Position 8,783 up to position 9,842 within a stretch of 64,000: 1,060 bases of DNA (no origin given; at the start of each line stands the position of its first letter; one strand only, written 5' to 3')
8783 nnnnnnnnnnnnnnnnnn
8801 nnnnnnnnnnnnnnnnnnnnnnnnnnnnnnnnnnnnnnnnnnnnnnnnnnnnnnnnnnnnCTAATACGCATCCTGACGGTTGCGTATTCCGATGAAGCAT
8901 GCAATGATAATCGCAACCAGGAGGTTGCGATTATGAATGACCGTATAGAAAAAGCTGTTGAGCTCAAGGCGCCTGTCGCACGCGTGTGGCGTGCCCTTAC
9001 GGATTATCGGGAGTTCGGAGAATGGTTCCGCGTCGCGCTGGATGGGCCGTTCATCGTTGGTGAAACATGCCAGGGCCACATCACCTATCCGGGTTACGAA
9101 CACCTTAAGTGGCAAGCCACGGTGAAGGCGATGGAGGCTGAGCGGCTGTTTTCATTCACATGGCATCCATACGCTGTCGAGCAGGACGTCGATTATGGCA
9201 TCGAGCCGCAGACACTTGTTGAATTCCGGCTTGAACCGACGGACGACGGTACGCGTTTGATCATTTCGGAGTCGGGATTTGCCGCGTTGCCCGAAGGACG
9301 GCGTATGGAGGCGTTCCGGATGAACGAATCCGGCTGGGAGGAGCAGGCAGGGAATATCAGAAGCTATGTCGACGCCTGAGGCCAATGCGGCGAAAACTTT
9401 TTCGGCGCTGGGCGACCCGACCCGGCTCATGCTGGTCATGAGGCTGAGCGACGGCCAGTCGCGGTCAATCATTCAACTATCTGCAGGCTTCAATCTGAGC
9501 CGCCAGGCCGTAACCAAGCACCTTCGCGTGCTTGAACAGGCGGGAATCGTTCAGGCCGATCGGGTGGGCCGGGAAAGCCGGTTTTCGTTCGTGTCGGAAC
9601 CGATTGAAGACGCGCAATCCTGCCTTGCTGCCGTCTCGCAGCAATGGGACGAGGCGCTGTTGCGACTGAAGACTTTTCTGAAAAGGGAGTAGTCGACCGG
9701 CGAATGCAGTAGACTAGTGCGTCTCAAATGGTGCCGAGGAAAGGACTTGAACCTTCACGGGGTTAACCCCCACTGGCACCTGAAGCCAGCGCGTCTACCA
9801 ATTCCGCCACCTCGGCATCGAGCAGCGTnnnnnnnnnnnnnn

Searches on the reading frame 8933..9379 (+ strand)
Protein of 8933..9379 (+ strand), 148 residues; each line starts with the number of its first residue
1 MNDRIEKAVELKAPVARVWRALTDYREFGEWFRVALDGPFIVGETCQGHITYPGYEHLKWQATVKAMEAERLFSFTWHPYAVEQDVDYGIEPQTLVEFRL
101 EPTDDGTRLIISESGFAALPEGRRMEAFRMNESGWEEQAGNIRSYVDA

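Call 75: search_protein_families(library=pfam, proteins=[window:8933-9379:+], max_evalue=0.0001)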
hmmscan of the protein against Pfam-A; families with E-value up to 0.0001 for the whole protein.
window:8933-9379:+ (148 aa): 2 families
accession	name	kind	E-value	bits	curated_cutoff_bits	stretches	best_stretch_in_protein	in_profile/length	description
PF08327.17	AHSA1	-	6.6e-15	55.9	22.1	1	12-146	1-124/125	Activator of Hsp90 ATPase homolog 1-like protein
PF10604.15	Polyketide_cyc2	-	2.2e-07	31.7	27.4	1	4-138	3-133/142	Polyketide cyclase / dehydrase and lipid transport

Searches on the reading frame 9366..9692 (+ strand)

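Call 75: search_protein_families(library=pfam, proteins=[window:9366-9692:+], max_evalue=0.0001)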
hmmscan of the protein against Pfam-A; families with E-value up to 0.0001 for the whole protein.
window:9366-9692:+ (108 aa): 3 families
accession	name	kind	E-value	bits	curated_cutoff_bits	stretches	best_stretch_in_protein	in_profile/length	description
PF01022.26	HTH_5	-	2.7e-10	40.4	22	1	17-63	1-46/47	Bacterial regulatory protein, arsR family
PF12840.13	HTH_20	-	7.2e-09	35.9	27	1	15-62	1-48/51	Helix-turn-helix domain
PF13412.12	HTH_24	-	6.9e-05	22.8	21.9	0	34-63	19-48/48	Winged helix-turn-helix DNA-binding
